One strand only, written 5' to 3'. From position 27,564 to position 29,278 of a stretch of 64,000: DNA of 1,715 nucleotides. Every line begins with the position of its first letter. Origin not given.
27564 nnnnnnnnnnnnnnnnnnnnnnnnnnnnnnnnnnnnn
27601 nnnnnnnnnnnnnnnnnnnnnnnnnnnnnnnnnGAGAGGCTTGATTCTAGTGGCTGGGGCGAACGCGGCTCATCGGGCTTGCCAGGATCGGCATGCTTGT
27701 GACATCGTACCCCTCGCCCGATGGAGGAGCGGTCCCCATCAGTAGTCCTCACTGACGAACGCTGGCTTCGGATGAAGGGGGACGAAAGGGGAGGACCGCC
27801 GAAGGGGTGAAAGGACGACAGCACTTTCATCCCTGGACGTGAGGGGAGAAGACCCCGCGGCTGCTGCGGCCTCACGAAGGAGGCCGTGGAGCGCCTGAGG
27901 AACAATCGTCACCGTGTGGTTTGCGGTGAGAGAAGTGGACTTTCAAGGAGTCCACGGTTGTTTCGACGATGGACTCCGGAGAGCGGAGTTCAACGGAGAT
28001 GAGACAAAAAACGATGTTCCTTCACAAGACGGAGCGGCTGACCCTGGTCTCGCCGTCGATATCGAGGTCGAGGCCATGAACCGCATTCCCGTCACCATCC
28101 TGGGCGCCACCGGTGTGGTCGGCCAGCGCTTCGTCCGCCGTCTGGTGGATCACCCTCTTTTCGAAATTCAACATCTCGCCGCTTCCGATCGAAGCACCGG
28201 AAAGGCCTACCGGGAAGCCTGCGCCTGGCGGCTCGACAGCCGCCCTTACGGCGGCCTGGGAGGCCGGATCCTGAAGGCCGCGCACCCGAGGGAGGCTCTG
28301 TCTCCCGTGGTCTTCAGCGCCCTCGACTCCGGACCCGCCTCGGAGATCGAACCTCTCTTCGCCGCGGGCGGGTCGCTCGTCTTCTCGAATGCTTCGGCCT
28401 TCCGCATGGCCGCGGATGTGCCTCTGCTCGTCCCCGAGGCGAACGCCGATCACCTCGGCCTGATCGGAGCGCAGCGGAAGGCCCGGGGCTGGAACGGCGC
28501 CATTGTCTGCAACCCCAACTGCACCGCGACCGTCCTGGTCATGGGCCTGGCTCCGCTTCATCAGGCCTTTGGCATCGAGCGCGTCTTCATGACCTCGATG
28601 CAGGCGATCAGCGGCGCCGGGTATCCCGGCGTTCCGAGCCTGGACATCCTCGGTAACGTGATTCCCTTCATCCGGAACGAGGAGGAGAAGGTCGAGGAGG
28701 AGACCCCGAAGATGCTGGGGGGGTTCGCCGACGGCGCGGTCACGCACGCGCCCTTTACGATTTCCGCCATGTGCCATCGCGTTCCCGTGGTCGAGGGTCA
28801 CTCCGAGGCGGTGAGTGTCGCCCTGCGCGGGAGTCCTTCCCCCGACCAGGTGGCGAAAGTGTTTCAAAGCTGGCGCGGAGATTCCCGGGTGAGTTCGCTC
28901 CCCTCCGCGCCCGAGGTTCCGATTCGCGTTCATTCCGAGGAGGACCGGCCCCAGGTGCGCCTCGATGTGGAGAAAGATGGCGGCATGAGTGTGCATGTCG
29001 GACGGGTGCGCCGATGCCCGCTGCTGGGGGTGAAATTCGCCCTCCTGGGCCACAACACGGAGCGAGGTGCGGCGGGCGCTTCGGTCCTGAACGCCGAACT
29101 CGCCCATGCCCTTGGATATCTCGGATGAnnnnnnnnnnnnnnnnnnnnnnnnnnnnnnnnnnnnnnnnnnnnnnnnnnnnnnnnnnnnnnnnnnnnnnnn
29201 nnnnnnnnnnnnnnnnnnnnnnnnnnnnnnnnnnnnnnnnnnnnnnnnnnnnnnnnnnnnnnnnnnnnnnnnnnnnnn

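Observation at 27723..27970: Probable lysine riboswitch controlling a complete asd-lysC-dapB-dapA-dapD operon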

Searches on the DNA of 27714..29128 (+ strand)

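Call 11: search_rna_families(sources=[L001, L002, L004, L007, L014, L021, L028, L031, L039, L047, L036], threshold=gathering)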
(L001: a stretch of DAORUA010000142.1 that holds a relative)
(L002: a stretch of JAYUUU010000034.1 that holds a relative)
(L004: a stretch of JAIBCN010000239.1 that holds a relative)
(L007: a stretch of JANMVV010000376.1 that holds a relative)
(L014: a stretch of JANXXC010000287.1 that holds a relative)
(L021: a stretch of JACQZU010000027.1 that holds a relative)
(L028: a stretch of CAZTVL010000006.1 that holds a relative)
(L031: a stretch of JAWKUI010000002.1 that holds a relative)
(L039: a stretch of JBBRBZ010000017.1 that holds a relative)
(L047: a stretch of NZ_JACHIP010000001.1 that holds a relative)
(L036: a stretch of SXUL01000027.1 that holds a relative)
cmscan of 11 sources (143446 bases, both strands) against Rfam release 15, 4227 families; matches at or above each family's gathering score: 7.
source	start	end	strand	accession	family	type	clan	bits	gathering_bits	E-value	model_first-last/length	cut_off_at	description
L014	5668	5842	+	RF00168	Lysine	Cis-reg; riboswitch;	-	79.1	30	1.2e-18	1-182/182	no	Lysine riboswitch aptamer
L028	5635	5813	+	RF00168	Lysine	Cis-reg; riboswitch;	-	77.9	30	2.7e-18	1-182/182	no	Lysine riboswitch aptamer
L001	4355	4543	+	RF00168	Lysine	Cis-reg; riboswitch;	-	75.7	30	1.3e-17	1-182/182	no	Lysine riboswitch aptamer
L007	4278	4465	+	RF00168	Lysine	Cis-reg; riboswitch;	-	72.5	30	1.2e-16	1-182/182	no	Lysine riboswitch aptamer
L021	5717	5897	+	RF00168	Lysine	Cis-reg; riboswitch;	-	68.6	30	1.9e-15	1-182/182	no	Lysine riboswitch aptamer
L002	3239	3431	+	RF00168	Lysine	Cis-reg; riboswitch;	-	66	30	1.1e-14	1-182/182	no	Lysine riboswitch aptamer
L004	6704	6890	+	RF00168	Lysine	Cis-reg; riboswitch;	-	61.2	30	3.5e-13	1-182/182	no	Lysine riboswitch aptamer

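Call 25: search_rna_families(source=window, start=27880, end=28120, threshold=evalue, max_evalue=10)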
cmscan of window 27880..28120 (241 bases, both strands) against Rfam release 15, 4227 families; matches with E-value up to 10: 5.
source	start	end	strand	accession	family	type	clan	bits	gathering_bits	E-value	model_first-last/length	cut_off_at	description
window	27963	28043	+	RF01561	DdR11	Gene; snRNA; snoRNA; CD-box;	-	19.4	65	0.13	1-76/76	no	Dictyostelium snoRNA DdR11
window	28004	28038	+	RF01377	CRISPR-DR64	Gene; CRISPR;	CL00015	13.5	40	9.9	1-37/37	no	CRISPR RNA direct repeat element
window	28053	28120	+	RF02225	sX6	Gene; sRNA;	-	13.2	40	0.16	1-74/342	3'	Proteobacterial sRNA sX6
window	27976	27999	-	RF02136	HTT-AS1_3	Gene; lncRNA;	-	11.8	70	5.1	1-60/60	no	HTT antisense RNA 1 conserved region 3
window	28054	28120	-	RF01294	snoU89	Gene; snRNA; snoRNA; HACA-box;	CL00082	6.8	44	5.9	204-270/270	5'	Small nucleolar RNA U89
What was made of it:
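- Tried and rejected: A permissive Rfam scan of 27880-28120 found only chance-level hits (best E 0.13, far below gathering scores; call 25).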
